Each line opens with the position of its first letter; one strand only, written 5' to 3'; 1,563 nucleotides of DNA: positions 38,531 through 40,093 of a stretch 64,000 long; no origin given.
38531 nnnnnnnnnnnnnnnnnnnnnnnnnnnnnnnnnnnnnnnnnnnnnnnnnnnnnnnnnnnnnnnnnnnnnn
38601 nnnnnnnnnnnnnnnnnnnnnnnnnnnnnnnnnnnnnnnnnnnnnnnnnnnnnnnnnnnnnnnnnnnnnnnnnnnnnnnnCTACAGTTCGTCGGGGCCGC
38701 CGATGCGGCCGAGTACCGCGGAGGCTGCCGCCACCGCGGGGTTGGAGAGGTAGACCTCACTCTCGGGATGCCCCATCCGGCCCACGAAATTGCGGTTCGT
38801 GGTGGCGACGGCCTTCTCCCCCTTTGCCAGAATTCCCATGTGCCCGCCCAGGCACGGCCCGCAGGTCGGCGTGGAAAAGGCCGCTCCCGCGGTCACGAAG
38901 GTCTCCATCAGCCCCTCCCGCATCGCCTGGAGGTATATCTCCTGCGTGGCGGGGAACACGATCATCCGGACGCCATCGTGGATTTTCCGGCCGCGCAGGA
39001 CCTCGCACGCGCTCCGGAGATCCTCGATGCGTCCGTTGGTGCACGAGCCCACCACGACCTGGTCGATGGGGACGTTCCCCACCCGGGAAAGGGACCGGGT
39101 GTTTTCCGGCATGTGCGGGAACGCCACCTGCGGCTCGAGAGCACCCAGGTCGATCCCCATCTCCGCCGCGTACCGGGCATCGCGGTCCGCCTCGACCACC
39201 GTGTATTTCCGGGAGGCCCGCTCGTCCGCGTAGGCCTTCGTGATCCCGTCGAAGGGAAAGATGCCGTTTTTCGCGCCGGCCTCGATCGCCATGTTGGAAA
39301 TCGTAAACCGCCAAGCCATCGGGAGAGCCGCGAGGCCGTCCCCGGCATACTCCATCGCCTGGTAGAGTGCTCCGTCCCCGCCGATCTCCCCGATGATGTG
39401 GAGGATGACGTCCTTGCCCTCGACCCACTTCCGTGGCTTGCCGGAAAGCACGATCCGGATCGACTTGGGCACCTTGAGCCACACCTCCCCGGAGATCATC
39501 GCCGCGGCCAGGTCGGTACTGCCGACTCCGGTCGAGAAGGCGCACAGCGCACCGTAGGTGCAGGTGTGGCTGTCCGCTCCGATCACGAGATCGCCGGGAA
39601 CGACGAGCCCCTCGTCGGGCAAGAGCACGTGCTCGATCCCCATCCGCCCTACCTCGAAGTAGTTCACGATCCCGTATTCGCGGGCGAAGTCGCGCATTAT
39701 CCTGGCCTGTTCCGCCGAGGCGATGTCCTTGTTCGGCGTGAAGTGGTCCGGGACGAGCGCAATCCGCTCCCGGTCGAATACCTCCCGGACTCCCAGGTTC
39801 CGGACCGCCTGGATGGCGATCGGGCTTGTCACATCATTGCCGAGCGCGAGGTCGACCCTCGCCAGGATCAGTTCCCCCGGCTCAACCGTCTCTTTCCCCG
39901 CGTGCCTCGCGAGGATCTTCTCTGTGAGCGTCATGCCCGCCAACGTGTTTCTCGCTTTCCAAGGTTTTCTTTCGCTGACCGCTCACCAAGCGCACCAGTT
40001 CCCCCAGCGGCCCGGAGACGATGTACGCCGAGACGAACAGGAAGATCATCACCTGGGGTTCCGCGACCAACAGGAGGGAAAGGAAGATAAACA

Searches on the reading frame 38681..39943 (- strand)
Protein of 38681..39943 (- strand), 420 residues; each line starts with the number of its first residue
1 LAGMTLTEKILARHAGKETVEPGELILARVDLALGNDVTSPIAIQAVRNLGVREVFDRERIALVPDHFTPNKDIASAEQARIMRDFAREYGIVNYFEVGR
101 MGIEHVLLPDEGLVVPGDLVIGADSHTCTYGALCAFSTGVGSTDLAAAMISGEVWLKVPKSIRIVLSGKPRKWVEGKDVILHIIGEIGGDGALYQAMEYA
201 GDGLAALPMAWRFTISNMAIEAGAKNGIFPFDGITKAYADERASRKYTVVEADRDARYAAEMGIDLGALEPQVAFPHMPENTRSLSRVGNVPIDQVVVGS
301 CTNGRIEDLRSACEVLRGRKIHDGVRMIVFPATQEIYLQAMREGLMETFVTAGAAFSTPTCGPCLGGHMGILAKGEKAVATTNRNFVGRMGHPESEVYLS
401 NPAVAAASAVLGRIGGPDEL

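Call 70: search_protein_families(library=pfam, proteins=[window:38681-39943:-])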
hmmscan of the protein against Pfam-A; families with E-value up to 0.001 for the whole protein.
window:38681-39943:- (420 aa): 1 family
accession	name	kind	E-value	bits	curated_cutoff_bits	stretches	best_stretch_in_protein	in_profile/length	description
PF00330.25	Aconitase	-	6.7e-98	329.1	28.7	2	8-286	1-304/463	Aconitase family (aconitate hydratase)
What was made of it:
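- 38681..39943 (-): leuC, the large subunit of 3-isopropylmalate dehydratase. Its stop codon TAG is at 38683-38681. Pfam Aconitase, E = 6.7e-98 (call 70).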
